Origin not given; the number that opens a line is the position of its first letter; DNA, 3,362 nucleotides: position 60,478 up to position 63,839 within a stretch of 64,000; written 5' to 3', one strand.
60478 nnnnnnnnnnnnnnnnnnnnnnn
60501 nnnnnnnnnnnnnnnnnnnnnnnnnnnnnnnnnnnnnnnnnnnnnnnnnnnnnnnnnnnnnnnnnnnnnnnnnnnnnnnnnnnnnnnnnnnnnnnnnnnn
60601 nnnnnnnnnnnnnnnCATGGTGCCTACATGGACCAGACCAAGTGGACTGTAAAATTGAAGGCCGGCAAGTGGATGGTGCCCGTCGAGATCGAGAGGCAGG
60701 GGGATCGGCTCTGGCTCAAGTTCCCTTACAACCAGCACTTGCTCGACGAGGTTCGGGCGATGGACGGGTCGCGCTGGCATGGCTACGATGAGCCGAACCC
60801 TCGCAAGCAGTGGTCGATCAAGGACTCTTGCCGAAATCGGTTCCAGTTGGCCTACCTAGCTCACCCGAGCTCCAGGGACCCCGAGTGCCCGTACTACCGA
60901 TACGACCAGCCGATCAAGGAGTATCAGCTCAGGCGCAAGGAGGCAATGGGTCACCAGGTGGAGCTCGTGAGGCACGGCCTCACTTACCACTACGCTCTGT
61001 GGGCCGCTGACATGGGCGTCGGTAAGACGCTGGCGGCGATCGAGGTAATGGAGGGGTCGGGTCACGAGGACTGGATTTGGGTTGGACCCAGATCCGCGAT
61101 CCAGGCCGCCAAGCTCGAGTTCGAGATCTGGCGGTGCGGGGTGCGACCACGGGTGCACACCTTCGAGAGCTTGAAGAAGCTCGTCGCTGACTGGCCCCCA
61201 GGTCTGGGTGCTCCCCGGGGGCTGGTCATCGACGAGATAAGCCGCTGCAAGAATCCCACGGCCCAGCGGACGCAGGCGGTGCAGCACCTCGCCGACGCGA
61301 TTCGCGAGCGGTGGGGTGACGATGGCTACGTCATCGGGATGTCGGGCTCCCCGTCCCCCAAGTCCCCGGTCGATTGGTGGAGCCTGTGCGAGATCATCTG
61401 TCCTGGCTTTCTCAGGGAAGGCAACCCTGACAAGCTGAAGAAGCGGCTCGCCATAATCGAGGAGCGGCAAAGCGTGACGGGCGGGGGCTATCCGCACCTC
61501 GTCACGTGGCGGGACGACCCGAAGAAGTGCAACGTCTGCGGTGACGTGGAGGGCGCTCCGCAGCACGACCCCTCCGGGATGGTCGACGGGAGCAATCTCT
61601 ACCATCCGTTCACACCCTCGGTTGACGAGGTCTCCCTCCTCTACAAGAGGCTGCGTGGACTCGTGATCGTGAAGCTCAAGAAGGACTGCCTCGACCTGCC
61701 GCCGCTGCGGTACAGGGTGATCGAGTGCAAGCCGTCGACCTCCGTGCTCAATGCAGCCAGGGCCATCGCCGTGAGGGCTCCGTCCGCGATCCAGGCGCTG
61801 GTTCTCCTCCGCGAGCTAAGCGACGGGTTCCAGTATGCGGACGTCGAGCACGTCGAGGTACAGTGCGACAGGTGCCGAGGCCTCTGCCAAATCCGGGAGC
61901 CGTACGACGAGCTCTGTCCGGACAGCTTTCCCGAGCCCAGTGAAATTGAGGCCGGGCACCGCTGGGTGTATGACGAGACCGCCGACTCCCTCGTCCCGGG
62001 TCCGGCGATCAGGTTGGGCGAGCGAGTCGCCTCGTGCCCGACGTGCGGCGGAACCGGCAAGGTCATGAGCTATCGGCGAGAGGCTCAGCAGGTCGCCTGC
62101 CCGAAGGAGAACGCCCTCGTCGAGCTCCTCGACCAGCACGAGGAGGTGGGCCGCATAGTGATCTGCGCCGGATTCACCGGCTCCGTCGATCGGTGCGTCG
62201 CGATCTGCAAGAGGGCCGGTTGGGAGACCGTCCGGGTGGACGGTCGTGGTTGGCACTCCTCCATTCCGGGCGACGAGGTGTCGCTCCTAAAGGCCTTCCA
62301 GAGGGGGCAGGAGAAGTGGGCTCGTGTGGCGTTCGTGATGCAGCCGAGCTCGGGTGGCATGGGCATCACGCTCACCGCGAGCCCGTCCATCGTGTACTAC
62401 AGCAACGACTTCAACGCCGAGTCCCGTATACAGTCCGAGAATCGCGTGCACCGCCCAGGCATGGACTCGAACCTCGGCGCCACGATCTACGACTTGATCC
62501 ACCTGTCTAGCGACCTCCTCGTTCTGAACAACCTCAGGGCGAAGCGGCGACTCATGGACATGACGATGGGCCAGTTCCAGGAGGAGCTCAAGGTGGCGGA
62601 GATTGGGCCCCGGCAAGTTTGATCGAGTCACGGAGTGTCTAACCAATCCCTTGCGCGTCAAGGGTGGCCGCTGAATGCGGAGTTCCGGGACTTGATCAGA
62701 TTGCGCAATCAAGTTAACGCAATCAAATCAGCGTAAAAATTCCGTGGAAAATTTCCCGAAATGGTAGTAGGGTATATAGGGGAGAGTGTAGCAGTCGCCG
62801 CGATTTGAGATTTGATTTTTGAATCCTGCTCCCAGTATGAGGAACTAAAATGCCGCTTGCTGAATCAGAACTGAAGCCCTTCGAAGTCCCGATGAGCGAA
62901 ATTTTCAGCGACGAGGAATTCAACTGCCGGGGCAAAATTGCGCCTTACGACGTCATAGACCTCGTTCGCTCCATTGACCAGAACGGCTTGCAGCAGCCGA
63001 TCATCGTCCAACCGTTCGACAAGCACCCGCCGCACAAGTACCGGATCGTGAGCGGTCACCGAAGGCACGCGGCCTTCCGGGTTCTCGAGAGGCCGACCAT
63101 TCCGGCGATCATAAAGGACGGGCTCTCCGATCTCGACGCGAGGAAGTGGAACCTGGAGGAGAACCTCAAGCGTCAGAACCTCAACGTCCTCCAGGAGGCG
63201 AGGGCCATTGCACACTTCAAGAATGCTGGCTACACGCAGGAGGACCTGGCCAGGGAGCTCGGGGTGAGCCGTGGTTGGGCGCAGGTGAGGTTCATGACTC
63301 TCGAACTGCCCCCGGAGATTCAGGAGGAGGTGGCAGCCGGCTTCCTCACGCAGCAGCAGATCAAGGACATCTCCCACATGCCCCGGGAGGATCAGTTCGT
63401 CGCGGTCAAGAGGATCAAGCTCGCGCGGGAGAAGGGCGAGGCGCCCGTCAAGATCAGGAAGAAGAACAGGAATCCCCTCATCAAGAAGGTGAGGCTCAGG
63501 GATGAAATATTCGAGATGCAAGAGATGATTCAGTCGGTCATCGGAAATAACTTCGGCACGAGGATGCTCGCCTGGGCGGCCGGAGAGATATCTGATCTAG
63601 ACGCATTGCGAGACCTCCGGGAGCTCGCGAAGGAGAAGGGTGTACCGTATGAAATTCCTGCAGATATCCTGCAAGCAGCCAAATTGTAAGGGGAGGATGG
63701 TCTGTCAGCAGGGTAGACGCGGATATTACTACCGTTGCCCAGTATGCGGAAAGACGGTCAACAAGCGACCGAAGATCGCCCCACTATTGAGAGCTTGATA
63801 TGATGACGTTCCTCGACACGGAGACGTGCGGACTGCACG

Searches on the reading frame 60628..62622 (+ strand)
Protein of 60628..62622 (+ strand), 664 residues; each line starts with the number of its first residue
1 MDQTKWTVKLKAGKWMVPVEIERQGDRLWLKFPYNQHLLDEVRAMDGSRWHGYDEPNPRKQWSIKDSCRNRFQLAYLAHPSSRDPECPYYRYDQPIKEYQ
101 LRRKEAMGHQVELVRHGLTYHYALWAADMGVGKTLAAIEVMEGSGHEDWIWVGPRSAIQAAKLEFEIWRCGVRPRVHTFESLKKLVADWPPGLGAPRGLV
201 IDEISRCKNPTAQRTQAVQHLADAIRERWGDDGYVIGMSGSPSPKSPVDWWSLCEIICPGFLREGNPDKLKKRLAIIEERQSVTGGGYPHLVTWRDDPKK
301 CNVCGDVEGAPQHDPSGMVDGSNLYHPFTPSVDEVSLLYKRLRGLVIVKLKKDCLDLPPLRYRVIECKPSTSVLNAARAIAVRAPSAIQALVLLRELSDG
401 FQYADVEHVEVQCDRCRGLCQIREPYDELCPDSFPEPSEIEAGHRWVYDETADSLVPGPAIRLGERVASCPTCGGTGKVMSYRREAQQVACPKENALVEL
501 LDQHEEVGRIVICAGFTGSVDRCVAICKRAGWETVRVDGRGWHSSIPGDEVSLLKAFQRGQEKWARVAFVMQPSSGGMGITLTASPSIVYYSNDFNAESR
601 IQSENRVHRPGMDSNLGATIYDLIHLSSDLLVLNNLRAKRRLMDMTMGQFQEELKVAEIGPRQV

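Call 10: search_protein_families(library=pfam, proteins=[window:60628-62622:+], max_evalue=0.01)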
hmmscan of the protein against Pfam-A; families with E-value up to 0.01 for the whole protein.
window:60628-62622:+ (664 aa): 2 families
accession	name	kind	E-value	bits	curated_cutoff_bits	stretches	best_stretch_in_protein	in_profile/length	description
PF00271.37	Helicase_C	-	0.00016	22.3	23.5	1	493-611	2-110/110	Helicase conserved C-terminal domain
PF00176.29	SNF2-rel_dom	-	0.0025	17.4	24.9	0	198-366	128-238/290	SNF2-related domain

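Call 18: search_protein_families(library=phrogs, proteins=[window:60628-62622:+], max_evalue=0.001)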
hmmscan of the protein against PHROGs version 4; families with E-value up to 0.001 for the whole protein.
window:60628-62622:+ (664 aa): 1 family
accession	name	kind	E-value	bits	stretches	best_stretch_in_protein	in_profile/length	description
phrog_62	-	DNA, RNA and nucleotide metabolism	7.8e-42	144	1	24-654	648-1140/1881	DNA helicase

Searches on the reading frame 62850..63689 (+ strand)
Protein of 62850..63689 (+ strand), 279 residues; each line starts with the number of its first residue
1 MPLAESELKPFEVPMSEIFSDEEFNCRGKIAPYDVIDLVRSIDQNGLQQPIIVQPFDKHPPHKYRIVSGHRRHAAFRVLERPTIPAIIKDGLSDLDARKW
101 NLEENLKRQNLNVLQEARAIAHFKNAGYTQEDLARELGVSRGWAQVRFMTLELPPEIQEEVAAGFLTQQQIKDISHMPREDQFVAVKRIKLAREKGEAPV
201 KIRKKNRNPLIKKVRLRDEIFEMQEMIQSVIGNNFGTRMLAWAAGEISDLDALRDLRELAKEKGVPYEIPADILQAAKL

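Call 10: search_protein_families(library=pfam, proteins=[window:62850-63689:+], max_evalue=0.01)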
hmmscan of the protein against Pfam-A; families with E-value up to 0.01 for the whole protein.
window:62850-63689:+ (279 aa): 6 families
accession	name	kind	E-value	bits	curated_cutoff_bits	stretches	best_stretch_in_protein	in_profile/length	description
PF02195.25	ParB_N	-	1.7e-12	47.6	26.3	1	20-107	12-95/95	ParB N-terminal domain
PF17762.8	HTH_ParB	-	7.3e-09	36.1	22.6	1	109-189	1-83/102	ParB HTH domain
PF07506.17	RepB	-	0.0002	21.9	30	1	108-162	2-65/185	RepB plasmid partitioning protein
PF13384.12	HTH_23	-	0.00069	19.8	24.6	1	112-145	3-35/50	Homeodomain-like domain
PF01381.28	HTH_3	-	0.0027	18.2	23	0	124-141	6-23/55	Helix-turn-helix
PF04545.22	Sigma70_r4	-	0.0073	16.2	24.1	0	123-143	17-36/50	Sigma-70, region 4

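Call 29: search_protein_families(library=phrogs, proteins=[window:62850-63689:+], max_evalue=0.01)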
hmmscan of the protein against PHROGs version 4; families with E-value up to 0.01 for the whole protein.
window:62850-63689:+ (279 aa): 25 families
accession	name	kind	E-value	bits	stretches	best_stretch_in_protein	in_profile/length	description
phrog_4715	-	DNA, RNA and nucleotide metabolism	1.4e-26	94.1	1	10-218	147-368/630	ParB-like partition protein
phrog_3264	-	DNA, RNA and nucleotide metabolism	1.6e-24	88.2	1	26-214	63-240/337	ParB-like partition protein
phrog_1033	-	DNA, RNA and nucleotide metabolism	4.6e-23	83.5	1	11-203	34-229/334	ParB-like partition protein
phrog_6218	-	DNA, RNA and nucleotide metabolism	4.2e-22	80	1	31-176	25-167/506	ParB-like partition protein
phrog_3951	-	unknown function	1.3e-11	45.6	1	34-91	43-98/301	-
phrog_620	-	DNA, RNA and nucleotide metabolism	3.8e-09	37.9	1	22-105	20-95/217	ParB-like partition protein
phrog_21315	-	unknown function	4.9e-08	33.4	1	35-129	32-115/415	-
phrog_15982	-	unknown function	1.4e-06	28.6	1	35-78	49-91/453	-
phrog_18726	-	unknown function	2e-06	27.8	1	83-164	107-187/572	-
phrog_26387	-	DNA, RNA and nucleotide metabolism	2.2e-06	28.3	1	35-163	33-163/252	ParB-like partition nuclease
phrog_27290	-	unknown function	3.8e-06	26.9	1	37-80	53-93/517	-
phrog_498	-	other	4.4e-06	26.5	1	34-107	57-125/633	DNA methyltransferase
phrog_940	-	DNA, RNA and nucleotide metabolism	7.5e-06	26.4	1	34-111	28-98/388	nuclease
phrog_8071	-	DNA, RNA and nucleotide metabolism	9.3e-06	26.1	1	35-134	29-127/389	ParB-like partition protein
phrog_7783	-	unknown function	2.4e-05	24.2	1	35-172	27-165/634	-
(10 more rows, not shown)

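Call 76: find_encoding_contigs(protein=window:62850-63689:+, flank=10000, max_places=3)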
Protein window:62850-63689:+ (279 aa): 2 contigs read that carry it; 1 place shown.
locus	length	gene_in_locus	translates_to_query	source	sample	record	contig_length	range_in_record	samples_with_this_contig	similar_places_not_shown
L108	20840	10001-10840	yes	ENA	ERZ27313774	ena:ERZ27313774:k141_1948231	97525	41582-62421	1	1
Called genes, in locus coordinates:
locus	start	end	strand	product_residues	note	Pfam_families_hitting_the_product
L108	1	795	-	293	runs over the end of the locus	PF02086:MethyltransfD12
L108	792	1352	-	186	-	-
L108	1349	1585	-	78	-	-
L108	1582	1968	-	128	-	-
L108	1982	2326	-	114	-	-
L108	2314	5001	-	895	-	PF19263:DUF5906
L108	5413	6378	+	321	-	PF02195:ParB_N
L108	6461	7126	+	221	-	-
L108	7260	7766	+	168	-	-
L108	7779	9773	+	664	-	-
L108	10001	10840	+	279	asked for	PF02195:ParB_N, PF17762:HTH_ParB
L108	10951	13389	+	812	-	PF00476:DNA_pol_A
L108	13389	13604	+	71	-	-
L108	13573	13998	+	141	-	-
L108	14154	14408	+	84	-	-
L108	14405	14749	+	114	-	-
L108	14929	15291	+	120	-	-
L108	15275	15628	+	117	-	-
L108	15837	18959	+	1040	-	PF17975:RNR_Alpha, PF21995:RNR-II_ins_dom (weak), PF14528:LAGLIDADG_3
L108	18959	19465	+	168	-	PF01936:NYN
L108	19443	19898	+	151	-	-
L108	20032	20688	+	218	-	-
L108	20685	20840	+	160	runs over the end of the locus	PF04542:Sigma70_r2 (weak), PF08281:Sigma70_r4_2, PF04545:Sigma70_r4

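Call 85: find_related_loci(query=L108:20032-20688:+, collection=viral_contigs, flank=4000)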
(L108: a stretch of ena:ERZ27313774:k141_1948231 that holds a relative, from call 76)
Query L108:20032-20688:+ (218 aa) in viral_contigs; peptide patterns used: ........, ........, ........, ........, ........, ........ (x = any residue, [..] = any of these).
12 stretches matched a pattern, but none encodes a relative of the query by tblastn (E <= 1e-3).

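Call 94: find_homologous_proteins(query=L108:20032-20688:+, max_evalue=0.001)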
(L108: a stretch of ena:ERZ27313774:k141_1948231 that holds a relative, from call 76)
Query L108:20032-20688:+ (218 aa): 1 proteins with E <= 0.001 among 342 candidates.
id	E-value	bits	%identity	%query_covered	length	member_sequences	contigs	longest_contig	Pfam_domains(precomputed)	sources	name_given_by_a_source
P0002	2.8e-85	303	100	63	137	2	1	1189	-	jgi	-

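Call 95: find_encoding_contigs(protein=P0002, flank=10000, max_places=5)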
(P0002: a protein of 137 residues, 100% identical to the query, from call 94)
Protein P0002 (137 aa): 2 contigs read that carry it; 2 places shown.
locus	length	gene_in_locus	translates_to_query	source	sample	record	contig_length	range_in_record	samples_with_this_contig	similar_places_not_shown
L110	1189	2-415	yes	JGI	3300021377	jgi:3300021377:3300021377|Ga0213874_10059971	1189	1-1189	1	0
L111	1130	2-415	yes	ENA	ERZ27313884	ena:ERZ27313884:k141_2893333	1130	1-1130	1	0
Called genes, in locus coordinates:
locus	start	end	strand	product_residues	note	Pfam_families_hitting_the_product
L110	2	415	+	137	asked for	?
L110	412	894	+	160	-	PF04542:Sigma70_r2 (weak), PF08281:Sigma70_r4_2, PF04545:Sigma70_r4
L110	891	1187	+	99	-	?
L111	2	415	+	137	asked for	?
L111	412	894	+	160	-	PF04542:Sigma70_r2 (weak), PF08281:Sigma70_r4_2, PF04545:Sigma70_r4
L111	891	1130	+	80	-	?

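Call 97: search_protein_families(library=ncbifam, proteins=[L110:412-894:+], max_evalue=0.01)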
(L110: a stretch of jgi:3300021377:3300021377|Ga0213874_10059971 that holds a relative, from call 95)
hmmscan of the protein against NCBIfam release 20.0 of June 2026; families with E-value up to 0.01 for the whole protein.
L110:412-894:+ (160 aa): 71 families (the best 25 are shown)
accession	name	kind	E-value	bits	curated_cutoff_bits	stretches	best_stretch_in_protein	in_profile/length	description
TIGR02937.1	sigma70-ECF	superfamily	7e-20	71.3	42.9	1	11-157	1-163/165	sigma-70 family RNA polymerase sigma factor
TIGR02989.1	Sig-70_gvs1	subfamily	3.7e-18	65.9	124.55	1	12-157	2-156/158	RNA polymerase sigma-70 factor, Rhodopirellula/Verrucomicrobium family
NF009171.0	PRK12518.1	equivalog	1.4e-15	57.7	208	1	2-156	18-181/191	RNA polymerase sigma factor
NF010500.0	PRK13919.1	subfamily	4e-15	56.5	226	1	3-155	15-179/186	putative RNA polymerase sigma E protein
TIGR02983.1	SigE-fam_strep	subfamily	7.3e-15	55.2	141.55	1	34-155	31-154/162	SigE family RNA polymerase sigma factor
TIGR02959.1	SigZ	equivalog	7.8e-15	55.1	168.65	1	34-155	20-144/170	RNA polymerase sigma factor SigZ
NF007215.0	PRK09637.1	equivalog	2.6e-13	50.4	212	1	33-156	25-151/181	RNA polymerase sigma factor SigZ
NF009195.0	PRK12543.1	subfamily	3.6e-13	49.4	197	1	33-155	44-174/192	RNA polymerase sigma factor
NF007227.0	PRK09645.1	subfamily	5.4e-13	49.2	202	1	35-156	39-167/177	sigma-70 family RNA polymerase sigma factor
NF007216.0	PRK09638.1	equivalog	1.6e-12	47.6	194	1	1-156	8-171/180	RNA polymerase sigma factor SigY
NF007223.0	PRK09641.1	equivalog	2.2e-12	47.2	209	2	92-157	116-182/187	RNA polymerase sigma factor SigW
TIGR02954.1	Sig70_famx3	hypoth_equivalog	2.7e-12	46.8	188.5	1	1-156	6-164/170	RNA polymerase sigma-70 factor, TIGR02954 family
NF009168.0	PRK12515.1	subfamily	7.3e-12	45.2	236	1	5-156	16-176/189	RNA polymerase sigma factor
NF006930.0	PRK09415.1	subfamily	8.6e-12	45.2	198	1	35-156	42-172/179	RNA polymerase factor sigma C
NF053879.1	RNAPolSigSigVBac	equivalog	1.9e-11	43.9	190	1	35-155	30-151/160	RNA polymerase sigma factor SigV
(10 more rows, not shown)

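Call 98: search_solved_structures(query=L110:412-894:+, max_evalue=0.001)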
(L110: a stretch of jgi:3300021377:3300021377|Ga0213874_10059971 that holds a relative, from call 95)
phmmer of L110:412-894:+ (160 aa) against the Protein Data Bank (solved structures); distinct sequences matched with E-value up to 0.001: 16.
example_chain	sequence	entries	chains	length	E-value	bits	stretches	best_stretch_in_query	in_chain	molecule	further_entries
9m9d_F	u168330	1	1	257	1.5e-10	44.3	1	34-156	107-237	ECF RNA polymerase sigma factor SigE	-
9m9e_F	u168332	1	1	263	1.6e-10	44.3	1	34-156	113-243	ECF RNA polymerase sigma factor SigE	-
9m98_F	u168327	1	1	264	1.6e-10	44.2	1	34-156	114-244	ECF RNA polymerase sigma factor SigE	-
1or7_A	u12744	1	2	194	7.8e-09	38.7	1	6-74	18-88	RNA polymerase sigma-E factor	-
6jbq_F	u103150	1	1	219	1.2e-08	38.1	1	6-155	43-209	ECF RNA polymerase sigma-E factor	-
6in7_B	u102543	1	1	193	1.5e-07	34.6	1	7-155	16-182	RNA polymerase sigma-H factor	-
8z6g_B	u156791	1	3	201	1.8e-07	34.4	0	99-155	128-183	RNA polymerase sigma factor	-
6jcy_F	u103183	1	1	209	9.1e-06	28.8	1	32-156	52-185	ECF RNA polymerase sigma factor SigH,ECF RNA polymerase sigma factor SigE,ECF RNA polymera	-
5wuq_A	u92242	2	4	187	2.3e-05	27.5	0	106-156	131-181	ECF RNA polymerase sigma factor SigW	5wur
6dv9_F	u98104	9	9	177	2.3e-05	27.5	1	35-155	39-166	ECF RNA polymerase sigma factor SigL | RNA polymerase sigma factor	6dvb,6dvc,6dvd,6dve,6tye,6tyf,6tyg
2mao_A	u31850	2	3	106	3.6e-05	26.9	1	6-75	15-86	RNA polymerase sigma factor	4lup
2map_A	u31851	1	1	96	4.2e-05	26.6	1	6-74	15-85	RNA polymerase sigma factor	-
2q1z_A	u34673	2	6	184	8.5e-05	25.6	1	38-154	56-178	RpoE, ECF SigE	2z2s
5or5_A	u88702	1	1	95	0.00013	25.1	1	6-74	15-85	ECF RNA polymerase sigma-E factor,ECF RNA polymerase sigma factor SigW,ECF RNA polymerase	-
4cxf_A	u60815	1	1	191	0.00013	25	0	2-156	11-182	RNA POLYMERASE SIGMA FACTOR CNRH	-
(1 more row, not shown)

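Call 99: find_related_loci(query=L110:412-891:+, collection=viral_contigs, flank=3000)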
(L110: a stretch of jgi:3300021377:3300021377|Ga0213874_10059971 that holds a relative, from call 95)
Query L110:412-891:+ (160 aa) in viral_contigs; peptide patterns used: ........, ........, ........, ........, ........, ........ (x = any residue, [..] = any of these).
51 stretches matched a pattern, but none encodes a relative of the query by tblastn (E <= 1e-3).

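Call 100: find_related_loci(query=L108:10951-13389:+, collection=viral_contigs, flank=10000)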
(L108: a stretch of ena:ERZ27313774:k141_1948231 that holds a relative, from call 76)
Query L108:10951-13389:+ (812 aa) in viral_contigs; peptide patterns used: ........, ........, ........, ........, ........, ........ (x = any residue, [..] = any of these).
50 stretches matched a pattern; 50 encode a relative of the query (tblastn E <= 1e-3); 49 distinct loci.
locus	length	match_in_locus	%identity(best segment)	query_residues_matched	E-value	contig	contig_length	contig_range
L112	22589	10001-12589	55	2-812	0e+0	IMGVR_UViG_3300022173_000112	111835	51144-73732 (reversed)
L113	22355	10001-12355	58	2-812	0e+0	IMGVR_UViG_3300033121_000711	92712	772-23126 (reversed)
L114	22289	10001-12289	54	2-812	0e+0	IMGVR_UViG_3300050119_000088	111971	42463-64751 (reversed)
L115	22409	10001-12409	53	2-812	0e+0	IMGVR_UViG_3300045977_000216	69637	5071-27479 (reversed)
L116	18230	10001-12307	52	1-812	0e+0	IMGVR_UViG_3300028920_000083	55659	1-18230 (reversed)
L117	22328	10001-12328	51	2-812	0e+0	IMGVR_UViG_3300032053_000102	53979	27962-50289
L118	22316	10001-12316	51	2-812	0e+0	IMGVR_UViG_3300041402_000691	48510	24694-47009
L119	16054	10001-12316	51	2-812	0e+0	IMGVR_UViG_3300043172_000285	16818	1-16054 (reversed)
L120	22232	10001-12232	49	2-812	0e+0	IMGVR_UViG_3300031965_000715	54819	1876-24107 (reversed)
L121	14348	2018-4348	49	2-812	0e+0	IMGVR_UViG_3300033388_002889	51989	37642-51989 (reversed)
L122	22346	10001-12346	49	4-812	0e+0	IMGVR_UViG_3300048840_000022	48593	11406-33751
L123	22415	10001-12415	47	4-812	0e+0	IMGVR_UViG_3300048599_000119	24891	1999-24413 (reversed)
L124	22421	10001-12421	47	4-812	0e+0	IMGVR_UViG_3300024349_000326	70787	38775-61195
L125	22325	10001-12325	49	2-812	0e+0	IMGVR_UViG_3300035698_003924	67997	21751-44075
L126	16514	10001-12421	47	4-812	0e+0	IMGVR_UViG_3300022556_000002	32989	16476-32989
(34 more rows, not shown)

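Call 103: search_protein_families(library=pfam, proteins=[L108:20032-20688:+, L113:18821-19552:+, L108:19443-19898:+], max_evalue=1)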
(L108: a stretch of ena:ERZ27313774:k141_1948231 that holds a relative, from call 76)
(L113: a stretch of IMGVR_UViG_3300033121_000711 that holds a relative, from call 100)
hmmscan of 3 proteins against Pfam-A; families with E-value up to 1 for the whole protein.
L108:20032-20688:+ (218 aa): 2 families
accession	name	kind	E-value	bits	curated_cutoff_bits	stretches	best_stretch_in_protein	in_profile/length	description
PF24625.1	DUF7626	-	0.0026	17.9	27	1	169-201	2-34/55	Domain of unknown function (DUF7626)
PF04542.20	Sigma70_r2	-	0.033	14.4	24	1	52-113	5-65/71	Sigma-70 region 2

L113:18821-19552:+ (243 aa): 5 families
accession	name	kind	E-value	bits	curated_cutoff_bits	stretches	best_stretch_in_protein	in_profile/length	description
PF13384.12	HTH_23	-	4.4e-05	23.6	24.6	1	198-239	5-48/50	Homeodomain-like domain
PF00196.25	GerE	-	0.0045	17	23.5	1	196-228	4-36/57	Bacterial regulatory proteins, luxR family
PF04545.22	Sigma70_r4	-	0.0061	16.5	24.1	1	197-231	7-42/50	Sigma-70, region 4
PF04542.20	Sigma70_r2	-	0.038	14.2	24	0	62-126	5-67/71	Sigma-70 region 2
PF13338.12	AbiEi_4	-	0.11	13.1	25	1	211-232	15-35/49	Transcriptional regulator, AbiEi antitoxin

L108:19443-19898:+ (151 aa): 0 families

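Call 109: search_solved_structures(query=A5, max_evalue=1)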
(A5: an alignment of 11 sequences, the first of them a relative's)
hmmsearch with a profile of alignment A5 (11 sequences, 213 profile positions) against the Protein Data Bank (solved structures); distinct sequences matched with E-value up to 1: 118 (the best 60 are shown).
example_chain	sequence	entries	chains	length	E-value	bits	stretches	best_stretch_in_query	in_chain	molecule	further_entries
1l0o_C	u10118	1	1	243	2.1e-22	83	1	13-201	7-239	sigma factor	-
8x6f_E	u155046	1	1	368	4.1e-13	52.6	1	16-200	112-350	RNA polymerase sigma factor SigA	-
7ckq_F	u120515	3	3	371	2e-12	50.4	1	16-199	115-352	RNA polymerase sigma factor SigA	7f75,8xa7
7l7b_F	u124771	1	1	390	5.1e-12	49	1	20-200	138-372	RNA polymerase sigma factor SigA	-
7vf9_F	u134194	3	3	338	1.9e-11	47.2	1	25-121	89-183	RNA polymerase sigma factor RpoS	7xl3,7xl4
7f0r_F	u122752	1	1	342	2e-11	47.1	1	25-121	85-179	RNA polymerase sigma factor RpoS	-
8vjl_B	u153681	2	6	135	3.3e-11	46.4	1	10-106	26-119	RNA polymerase sigma factor | RNA polymerase sigma-K factor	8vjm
8h3v_G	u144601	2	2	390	8.4e-11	45.1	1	34-203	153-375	RNA polymerase sigma factor SigA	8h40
9dvs_G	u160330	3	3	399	1e-10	44.8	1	23-202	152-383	RNA polymerase sigma factor SigA1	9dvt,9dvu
6omf_F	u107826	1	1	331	1.8e-10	44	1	13-148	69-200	RNA polymerase sigma factor RpoS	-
6kj6_F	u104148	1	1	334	1.8e-10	44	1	13-148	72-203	RNA polymerase sigma factor RpoS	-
5ipl_F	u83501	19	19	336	1.9e-10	43.9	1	13-148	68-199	RNA polymerase sigma factor RpoS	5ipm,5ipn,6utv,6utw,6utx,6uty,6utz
7ye1_F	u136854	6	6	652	2.3e-10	43.6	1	21-199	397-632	RNA polymerase sigma factor RpoD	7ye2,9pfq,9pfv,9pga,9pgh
7n4e_F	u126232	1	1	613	2.6e-10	43.5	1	16-199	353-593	RNA polymerase sigma factor RpoD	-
7pp4_f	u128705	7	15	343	2.8e-10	43.3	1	11-207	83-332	RNA polymerase sigma factor SigB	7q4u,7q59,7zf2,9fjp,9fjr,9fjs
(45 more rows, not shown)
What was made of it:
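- Closest known: Phage middle/late promoter sets read by phage-encoded sigma factors. Different: The sigma here is sigmaF-like by profile (call 109) and unrelated in sequence to SPO1 gp28 as far as tested.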
